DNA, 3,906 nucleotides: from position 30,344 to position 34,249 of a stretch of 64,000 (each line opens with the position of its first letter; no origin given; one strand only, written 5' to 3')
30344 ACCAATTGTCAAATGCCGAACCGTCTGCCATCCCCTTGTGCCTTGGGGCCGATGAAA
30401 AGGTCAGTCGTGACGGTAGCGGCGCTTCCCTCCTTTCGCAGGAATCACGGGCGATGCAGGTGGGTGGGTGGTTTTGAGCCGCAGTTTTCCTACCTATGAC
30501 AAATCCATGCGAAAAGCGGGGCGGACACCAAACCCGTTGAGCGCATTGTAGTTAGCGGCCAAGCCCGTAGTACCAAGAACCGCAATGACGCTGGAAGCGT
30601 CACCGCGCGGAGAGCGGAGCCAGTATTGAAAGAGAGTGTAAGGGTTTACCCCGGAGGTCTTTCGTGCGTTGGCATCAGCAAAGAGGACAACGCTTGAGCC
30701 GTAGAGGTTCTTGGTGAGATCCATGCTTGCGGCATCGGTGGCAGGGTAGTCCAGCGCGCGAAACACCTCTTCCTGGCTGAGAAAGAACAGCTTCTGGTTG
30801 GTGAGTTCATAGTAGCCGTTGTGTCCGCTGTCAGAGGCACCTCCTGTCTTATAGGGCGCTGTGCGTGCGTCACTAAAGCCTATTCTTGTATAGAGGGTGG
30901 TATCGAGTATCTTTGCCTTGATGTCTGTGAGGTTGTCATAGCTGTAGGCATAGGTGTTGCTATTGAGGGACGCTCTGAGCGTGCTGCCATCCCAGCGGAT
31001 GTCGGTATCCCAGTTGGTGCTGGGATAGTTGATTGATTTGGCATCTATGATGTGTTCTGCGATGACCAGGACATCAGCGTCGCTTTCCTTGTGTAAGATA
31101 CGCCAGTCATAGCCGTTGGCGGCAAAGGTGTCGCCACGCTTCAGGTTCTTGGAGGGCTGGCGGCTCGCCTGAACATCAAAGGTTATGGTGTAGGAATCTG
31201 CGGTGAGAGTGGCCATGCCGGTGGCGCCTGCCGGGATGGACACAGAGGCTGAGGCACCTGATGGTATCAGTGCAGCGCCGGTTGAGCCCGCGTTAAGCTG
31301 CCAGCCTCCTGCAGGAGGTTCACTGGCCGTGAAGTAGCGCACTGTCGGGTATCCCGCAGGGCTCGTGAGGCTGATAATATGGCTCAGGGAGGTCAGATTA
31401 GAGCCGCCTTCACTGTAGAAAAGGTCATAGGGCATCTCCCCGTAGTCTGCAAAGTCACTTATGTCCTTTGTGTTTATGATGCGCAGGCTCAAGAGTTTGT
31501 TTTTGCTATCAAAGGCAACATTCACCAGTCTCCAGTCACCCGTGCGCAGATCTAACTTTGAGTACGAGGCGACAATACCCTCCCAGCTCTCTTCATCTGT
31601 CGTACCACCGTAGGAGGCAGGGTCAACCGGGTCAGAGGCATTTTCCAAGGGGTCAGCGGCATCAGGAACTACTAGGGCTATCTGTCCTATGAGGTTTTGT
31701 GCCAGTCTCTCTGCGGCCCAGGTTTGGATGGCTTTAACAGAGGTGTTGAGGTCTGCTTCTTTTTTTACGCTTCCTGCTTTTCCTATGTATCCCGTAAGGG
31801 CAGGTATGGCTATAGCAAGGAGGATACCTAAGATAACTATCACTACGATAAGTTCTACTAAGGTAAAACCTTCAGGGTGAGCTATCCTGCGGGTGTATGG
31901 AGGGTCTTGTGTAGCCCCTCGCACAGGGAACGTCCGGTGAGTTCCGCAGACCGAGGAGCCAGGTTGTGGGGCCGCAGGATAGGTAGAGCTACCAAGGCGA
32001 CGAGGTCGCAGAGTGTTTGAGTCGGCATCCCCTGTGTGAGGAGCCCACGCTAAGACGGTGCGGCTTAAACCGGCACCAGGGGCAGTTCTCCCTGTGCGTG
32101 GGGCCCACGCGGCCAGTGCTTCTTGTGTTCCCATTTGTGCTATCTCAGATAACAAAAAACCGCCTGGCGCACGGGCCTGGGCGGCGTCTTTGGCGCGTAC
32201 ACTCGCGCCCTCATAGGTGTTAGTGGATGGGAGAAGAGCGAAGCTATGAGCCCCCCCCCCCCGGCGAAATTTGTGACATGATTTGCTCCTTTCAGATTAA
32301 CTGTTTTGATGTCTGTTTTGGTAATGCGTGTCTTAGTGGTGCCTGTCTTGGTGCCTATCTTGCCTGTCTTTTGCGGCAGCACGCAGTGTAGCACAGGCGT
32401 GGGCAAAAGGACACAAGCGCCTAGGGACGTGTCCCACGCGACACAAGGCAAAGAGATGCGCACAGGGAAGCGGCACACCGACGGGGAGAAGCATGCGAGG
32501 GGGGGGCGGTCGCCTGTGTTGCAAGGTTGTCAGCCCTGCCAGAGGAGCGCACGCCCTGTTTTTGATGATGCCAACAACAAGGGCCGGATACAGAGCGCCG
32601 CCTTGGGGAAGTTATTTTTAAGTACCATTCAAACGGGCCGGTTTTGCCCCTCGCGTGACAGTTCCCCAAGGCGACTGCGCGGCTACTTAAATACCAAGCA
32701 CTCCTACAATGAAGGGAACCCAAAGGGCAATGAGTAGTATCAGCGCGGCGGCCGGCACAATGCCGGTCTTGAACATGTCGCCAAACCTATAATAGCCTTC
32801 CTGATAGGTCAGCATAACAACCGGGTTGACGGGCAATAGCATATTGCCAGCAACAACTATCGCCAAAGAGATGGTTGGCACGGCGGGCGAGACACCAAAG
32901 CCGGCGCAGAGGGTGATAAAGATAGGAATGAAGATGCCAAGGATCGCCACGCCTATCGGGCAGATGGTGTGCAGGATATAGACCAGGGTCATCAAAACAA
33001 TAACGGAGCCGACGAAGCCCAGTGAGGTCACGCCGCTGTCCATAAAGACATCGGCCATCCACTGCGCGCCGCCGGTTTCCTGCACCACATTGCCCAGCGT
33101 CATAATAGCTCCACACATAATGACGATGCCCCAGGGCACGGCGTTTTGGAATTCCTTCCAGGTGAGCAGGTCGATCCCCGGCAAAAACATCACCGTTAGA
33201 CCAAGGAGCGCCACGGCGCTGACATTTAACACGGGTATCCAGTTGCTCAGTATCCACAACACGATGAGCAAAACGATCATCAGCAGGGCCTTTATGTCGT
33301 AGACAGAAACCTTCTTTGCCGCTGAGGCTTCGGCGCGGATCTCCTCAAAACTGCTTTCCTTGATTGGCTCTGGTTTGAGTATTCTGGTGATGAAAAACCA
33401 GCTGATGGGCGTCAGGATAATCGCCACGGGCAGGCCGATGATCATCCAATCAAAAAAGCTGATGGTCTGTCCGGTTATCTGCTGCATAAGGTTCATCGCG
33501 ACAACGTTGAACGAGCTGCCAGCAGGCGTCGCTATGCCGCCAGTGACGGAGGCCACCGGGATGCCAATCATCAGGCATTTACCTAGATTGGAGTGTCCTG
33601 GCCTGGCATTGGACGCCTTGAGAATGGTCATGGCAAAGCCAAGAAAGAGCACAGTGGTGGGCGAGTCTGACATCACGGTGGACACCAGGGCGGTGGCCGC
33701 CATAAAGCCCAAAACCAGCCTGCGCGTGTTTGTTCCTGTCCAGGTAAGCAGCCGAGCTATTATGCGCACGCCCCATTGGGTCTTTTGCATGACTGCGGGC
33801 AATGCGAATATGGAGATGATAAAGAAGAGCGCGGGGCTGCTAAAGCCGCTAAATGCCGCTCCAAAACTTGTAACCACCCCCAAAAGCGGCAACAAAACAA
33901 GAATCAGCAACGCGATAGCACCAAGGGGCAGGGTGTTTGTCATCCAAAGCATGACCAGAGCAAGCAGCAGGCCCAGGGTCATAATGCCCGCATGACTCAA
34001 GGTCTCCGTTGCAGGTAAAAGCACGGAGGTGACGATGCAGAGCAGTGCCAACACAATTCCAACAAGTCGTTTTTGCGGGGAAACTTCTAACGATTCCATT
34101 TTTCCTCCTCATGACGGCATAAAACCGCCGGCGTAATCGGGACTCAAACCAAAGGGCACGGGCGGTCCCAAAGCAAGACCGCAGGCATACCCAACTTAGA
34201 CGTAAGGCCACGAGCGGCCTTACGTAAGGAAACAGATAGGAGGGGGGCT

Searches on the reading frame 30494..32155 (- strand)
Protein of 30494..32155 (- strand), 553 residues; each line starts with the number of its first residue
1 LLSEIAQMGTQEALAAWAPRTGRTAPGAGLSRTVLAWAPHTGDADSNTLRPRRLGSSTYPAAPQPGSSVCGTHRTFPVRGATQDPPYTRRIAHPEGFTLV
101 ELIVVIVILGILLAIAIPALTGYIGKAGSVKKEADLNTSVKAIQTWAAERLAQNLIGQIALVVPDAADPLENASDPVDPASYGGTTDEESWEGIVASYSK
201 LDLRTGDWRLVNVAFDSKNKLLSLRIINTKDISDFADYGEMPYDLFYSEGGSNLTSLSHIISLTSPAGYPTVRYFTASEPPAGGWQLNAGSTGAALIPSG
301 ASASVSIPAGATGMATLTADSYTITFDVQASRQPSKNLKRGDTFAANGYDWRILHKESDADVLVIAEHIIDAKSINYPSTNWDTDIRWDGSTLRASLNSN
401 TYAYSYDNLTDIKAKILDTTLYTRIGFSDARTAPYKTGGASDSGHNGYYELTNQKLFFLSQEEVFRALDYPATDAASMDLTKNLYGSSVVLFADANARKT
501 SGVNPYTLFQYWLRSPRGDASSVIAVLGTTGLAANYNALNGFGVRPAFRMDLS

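Call 16: search_protein_families(library=pfam, max_evalue=0.01, proteins=[window:30494-32155:-])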
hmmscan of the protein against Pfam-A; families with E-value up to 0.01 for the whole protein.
window:30494-32155:- (553 aa): 2 families
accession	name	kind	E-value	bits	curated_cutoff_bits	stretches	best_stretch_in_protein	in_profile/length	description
PF19789.6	DUF6273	-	4.4e-15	56.4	23.5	1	362-550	4-170/172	Domain of unknown function (DUF6273)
PF07963.17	N_methyl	-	3.5e-07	30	21.2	1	96-117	6-27/27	Prokaryotic N-terminal methylation motif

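Call 17: search_protein_families(library=ncbifam, max_evalue=0.01, proteins=[window:30494-32155:-])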
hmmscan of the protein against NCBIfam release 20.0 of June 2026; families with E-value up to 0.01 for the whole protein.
window:30494-32155:- (553 aa): 7 families
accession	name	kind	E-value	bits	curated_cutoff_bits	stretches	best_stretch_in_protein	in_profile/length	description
TIGR01710.1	typeII_sec_gspG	equivalog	1.2e-09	38.3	88.85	1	96-149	2-55/134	type II secretion system major pseudopilin GspG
NF007862.0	PRK10574.1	equivalog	8.5e-08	32.4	138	1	94-128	4-38/145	prepilin peptidase-dependent pilin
TIGR02532.1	IV_pilin_GFxxxE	domain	1.5e-06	27.8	16.3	1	96-117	3-24/24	prepilin-type N-terminal cleavage/methylation domain-containing protein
NF041775.1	typeIV_PilA_Myxo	equivalog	2.1e-06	27.9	400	1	95-145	11-57/214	type IV pilin protein PilA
NF040999.1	pilin_ComGC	equivalog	9e-06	25.8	75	1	95-122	2-29/84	competence type IV pilus major pilin ComGC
TIGR01708.2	typeII_sec_gspH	equivalog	3e-05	24.1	80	1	95-147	2-54/169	type II secretion system minor pseudopilin GspH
TIGR02596.1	TIGR02596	subfamily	0.00012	22.3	70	1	97-124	1-28/196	Verru_Chthon cassette protein D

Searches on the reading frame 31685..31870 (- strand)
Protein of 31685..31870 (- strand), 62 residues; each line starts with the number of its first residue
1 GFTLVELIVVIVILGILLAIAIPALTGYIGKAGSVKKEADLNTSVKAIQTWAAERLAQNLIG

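Call 36: find_related_loci(query=A5, collection=genome_contigs, flank=1500)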
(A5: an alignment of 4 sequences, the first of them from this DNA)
Query A5 (62 aa) in genome_contigs; peptide patterns used: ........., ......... (x = any residue, [..] = any of these).
595 stretches matched a pattern (row limit reached: there are more); 383 encode a relative of the query (tblastn E <= 1e-3); the best 80 are kept; 80 distinct loci.
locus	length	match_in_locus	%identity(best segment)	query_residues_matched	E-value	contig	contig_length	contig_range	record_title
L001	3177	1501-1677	61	1-59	6e-16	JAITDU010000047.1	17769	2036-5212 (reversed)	MAG: Coriobacteriales bacterium isolate Nm470_bin152 k119_942804, whole genome shotgun sequence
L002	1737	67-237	63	1-52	1e-15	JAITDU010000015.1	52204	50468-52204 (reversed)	MAG: Coriobacteriales bacterium isolate Nm470_bin152 k119_2367377, whole genome shotgun sequence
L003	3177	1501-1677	59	1-59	3e-15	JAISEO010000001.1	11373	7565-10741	MAG: Coriobacteriales bacterium isolate Gx485_bin20 k119_672536, whole genome shotgun sequence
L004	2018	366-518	65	1-48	8e-15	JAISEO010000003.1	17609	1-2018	MAG: Coriobacteriales bacterium isolate Gx485_bin20 k119_5497194, whole genome shotgun sequence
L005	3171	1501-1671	61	1-57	1e-14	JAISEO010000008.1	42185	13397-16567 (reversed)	MAG: Coriobacteriales bacterium isolate Gx485_bin20 k119_2822362, whole genome shotgun sequence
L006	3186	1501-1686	52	1-62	2e-14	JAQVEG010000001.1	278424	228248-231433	MAG: Anaerostipes sp. isolate STE_13 NODE_30_length_278424_cov_23.929281_Sandtown_E, whole genome shotgun sequence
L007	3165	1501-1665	56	1-55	5e-14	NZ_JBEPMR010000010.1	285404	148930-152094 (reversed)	Faecalicatena orotica strain DSM 1287 Ga0480167_10, whole genome shotgun sequence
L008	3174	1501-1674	57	1-58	8e-14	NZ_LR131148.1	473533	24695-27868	Intestinimonas massiliensis (ex Afouda et al. 2020) strain Marseille-P3064, whole genome shotgun sequence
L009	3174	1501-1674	53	1-58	1e-13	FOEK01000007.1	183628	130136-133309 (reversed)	Lachnospiraceae bacterium NE2001 genome assembly, contig: IE09DRAFT_scaffold00007.7, whole genome shotgun sequence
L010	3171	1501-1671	58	1-57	2e-13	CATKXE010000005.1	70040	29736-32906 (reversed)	MAG TPA_asm: uncultured Lachnospiraceae bacterium isolate MGG02690_1680015425 genome assembly, contig: ERR2136551_101, w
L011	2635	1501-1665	60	1-55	3e-13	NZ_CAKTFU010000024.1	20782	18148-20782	MAG: uncultured Gemmiger sp. isolate REFINED_METABAT215_TOP10_CONTIGS_1500_ASSEMBLY_K77_MERGED__Hadza_MoBio_hadza-A-D_B_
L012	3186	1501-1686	53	1-62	5e-13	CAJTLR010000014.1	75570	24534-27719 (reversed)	MAG TPA_asm: uncultured Acetatifactor sp. isolate MGBC101489 genome assembly, contig: MGBC101489.14, whole genome shotgu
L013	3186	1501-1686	53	1-62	6e-13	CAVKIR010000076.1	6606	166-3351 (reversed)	Prevotella sp. CAG:279 isolate H07659-L1_cleanbin_000051 genome assembly, contig: Spades_H07659-L1_contig_7368, whole ge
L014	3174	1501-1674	55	1-58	7e-13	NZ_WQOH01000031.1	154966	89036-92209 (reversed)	Gemmiger formicilis strain MCC627 NODE_39_length_154886_cov_75.187462, whole genome shotgun sequence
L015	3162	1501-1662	46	1-54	9e-13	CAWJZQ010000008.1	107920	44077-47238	MAG: uncultured Thermoleophilia bacterium isolate MFD07691.bin.2.58 genome assembly, contig: contig_1873, whole genome s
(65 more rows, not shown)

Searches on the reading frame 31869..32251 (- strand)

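Call 69: search_protein_representatives(alignment_id=A8)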
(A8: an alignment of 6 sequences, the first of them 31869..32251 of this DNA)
Query: 6 sequences, 349 profile positions. Proteins with E-value up to 0.001 (for the whole library): 12101; up to 1e-10: 447; up to 1e-30: 28. The best 150 are listed.
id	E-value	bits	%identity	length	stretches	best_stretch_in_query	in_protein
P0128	7.1e-69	249.0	-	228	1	136-348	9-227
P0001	3.9e-65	236.7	-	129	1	34-161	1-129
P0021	1.6e-41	159.0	-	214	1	128-347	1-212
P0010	1.1e-38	149.7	-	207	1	134-346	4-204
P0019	1.1e-37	146.3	-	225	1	138-347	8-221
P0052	4.9e-36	141.0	-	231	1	139-348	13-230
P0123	4.1e-35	137.9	-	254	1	118-347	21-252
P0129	6.6e-35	137.3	-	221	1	132-348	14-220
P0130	7.4e-35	137.1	-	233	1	138-346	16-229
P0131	1.6e-34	136.0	-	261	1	129-347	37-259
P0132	2.5e-34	135.3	-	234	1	140-347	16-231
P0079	3.1e-34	135.0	-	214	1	143-346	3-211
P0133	3.4e-34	134.9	-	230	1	140-348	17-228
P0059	5.2e-34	134.3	-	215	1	136-347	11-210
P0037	1.6e-33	132.7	-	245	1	125-346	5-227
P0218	3.4e-22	95.4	-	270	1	87-205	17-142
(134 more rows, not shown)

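Call 75: find_encoding_contigs(protein=P0218, flank=1500, max_places=3)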
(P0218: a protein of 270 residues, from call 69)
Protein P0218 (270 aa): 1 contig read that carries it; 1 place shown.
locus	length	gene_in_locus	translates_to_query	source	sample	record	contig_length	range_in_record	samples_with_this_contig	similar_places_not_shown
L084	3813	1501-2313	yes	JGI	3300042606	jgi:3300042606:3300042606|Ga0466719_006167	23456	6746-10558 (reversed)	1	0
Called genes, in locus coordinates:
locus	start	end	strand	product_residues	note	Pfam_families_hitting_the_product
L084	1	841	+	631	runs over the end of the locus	PF14262:Cthe_2159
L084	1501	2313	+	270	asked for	PF07963:N_methyl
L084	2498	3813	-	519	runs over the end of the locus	PF00474:SSF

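Call 76: find_encoding_contigs(protein=P0131, flank=1500, max_places=3)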
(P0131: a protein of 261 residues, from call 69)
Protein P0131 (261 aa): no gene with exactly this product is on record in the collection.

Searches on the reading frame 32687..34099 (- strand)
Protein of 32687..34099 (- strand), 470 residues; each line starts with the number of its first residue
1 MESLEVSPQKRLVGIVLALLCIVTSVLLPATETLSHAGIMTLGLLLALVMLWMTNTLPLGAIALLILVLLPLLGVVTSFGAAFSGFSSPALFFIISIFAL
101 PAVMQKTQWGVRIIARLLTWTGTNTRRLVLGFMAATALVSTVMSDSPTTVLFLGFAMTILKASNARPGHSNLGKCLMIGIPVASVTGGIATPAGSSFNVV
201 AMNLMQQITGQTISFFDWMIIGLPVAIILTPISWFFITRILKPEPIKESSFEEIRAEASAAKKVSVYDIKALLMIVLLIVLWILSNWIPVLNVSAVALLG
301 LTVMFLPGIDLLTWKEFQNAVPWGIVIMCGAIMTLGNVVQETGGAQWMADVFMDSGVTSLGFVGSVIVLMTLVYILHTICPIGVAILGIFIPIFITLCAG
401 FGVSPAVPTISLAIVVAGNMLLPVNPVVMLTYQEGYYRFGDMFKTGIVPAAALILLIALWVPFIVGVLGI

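Call 66: search_protein_families(library=pfam, max_evalue=0.00001, proteins=[window:32687-34099:-])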
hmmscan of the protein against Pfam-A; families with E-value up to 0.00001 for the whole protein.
window:32687-34099:- (470 aa): 2 families
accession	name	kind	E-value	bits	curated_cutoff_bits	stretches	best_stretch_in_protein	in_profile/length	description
PF00939.25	Na_sulph_symp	-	5.8e-43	148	27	1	10-458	2-459/472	Sodium:sulfate symporter transmembrane region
PF03600.22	CitMHS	-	1.7e-41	142.9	31.9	1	49-373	1-294/336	Citrate transporter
